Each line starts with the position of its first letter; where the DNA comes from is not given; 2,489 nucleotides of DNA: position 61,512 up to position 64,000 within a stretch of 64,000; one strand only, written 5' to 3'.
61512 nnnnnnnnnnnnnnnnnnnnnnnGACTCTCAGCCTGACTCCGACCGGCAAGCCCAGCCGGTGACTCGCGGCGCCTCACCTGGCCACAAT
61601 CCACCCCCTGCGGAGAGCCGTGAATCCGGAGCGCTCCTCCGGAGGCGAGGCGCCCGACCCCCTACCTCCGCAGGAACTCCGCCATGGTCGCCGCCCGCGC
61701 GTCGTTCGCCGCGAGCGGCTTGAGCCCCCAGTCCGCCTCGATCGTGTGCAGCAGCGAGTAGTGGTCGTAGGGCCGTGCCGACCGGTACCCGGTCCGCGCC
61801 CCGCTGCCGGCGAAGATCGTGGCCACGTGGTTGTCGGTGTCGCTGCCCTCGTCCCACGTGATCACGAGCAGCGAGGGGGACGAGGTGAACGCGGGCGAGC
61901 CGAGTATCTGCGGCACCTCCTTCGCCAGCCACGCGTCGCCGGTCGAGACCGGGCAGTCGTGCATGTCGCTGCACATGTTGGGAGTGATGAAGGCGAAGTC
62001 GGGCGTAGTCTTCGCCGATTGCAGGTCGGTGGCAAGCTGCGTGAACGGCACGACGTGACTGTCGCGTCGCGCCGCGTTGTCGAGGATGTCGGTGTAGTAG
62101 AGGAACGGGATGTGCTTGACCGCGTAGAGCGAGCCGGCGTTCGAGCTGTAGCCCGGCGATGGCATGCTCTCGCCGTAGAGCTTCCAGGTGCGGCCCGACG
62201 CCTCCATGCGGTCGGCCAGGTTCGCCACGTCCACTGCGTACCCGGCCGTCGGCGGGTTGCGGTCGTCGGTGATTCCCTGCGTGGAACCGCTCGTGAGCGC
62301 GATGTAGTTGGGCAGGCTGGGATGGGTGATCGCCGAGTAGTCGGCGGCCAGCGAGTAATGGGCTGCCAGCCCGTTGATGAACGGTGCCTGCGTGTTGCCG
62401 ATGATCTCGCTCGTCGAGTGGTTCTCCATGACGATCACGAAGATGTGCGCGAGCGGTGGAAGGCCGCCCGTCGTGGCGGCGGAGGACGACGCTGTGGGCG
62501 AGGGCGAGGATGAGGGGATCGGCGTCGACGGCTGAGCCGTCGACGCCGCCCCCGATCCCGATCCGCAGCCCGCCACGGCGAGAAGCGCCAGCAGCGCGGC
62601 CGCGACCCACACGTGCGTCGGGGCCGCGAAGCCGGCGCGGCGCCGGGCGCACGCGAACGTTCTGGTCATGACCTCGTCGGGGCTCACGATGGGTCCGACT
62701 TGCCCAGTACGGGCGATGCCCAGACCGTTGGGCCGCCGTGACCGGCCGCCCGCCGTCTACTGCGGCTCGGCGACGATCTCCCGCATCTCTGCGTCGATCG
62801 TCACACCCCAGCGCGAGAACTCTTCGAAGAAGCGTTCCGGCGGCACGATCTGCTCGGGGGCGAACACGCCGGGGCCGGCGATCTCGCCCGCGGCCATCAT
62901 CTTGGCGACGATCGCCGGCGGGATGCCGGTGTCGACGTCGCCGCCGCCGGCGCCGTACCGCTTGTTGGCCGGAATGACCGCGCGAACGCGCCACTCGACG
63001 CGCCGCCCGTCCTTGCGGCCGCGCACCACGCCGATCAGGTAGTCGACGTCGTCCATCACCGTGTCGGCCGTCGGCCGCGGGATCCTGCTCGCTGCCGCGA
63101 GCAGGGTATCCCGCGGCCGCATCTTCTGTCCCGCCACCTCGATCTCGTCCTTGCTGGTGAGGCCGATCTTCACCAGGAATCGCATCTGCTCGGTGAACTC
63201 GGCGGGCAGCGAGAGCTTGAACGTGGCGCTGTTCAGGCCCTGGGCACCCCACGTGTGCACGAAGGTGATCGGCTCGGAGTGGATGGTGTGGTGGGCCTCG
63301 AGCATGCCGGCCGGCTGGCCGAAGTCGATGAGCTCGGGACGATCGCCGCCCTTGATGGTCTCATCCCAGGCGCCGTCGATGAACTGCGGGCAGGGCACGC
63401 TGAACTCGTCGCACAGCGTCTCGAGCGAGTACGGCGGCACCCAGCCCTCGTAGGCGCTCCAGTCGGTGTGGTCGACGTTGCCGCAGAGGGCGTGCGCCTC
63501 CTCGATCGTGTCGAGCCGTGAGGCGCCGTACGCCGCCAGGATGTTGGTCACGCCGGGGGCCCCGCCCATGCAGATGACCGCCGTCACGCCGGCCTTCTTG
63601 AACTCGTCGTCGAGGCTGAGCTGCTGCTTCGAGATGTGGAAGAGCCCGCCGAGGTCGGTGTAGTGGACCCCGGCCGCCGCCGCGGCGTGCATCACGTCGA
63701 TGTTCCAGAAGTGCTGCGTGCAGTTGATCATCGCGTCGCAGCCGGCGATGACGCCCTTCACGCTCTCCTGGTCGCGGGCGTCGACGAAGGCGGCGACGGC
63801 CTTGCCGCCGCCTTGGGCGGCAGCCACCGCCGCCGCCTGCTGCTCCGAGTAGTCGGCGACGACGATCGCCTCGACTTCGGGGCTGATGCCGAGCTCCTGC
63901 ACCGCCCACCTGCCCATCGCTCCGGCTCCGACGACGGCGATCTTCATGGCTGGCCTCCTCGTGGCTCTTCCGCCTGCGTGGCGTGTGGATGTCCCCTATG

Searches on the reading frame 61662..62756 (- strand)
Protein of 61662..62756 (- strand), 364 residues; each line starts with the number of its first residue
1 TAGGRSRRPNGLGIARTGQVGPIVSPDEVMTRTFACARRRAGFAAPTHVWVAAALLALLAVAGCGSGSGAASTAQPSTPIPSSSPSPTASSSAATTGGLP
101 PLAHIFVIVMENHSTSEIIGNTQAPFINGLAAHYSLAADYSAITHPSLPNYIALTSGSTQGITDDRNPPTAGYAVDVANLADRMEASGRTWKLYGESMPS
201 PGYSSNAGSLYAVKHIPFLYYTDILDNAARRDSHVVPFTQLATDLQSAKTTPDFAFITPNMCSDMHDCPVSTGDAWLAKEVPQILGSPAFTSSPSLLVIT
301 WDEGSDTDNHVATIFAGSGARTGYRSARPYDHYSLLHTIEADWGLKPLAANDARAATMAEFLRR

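Call 23: search_protein_families(library=pfam, proteins=[window:61662-62756:-], max_evalue=0.001)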
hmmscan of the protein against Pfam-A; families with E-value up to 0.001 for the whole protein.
window:61662-62756:- (364 aa): 1 family
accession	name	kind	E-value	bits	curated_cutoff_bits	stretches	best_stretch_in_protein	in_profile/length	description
PF04185.19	Phosphoesterase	-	1e-31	110.9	23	1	122-346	105-356/356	Phosphoesterase family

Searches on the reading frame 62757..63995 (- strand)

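Call 23: search_protein_families(library=pfam, proteins=[window:62757-63995:-], max_evalue=0.001)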
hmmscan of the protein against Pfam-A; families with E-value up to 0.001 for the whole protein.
window:62757-63995:- (412 aa): 4 families
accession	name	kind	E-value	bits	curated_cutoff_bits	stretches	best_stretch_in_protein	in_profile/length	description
PF03435.24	Sacchrp_dh_NADP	-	1.4e-19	71.2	25.1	1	19-140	1-129/129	Saccharopine dehydrogenase NADP binding domain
PF16653.10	Sacchrp_dh_C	-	4.2e-19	70.1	31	1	144-397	1-264/265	Saccharopine dehydrogenase C-terminal domain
PF01113.26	DapB_N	-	0.00051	20.6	25.6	0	17-111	1-93/124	Dihydrodipicolinate reductase, N-terminus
PF01488.26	Shikimate_DH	-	0.00084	19.9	24.3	0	17-95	13-85/138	Shikimate / quinate 5-dehydrogenase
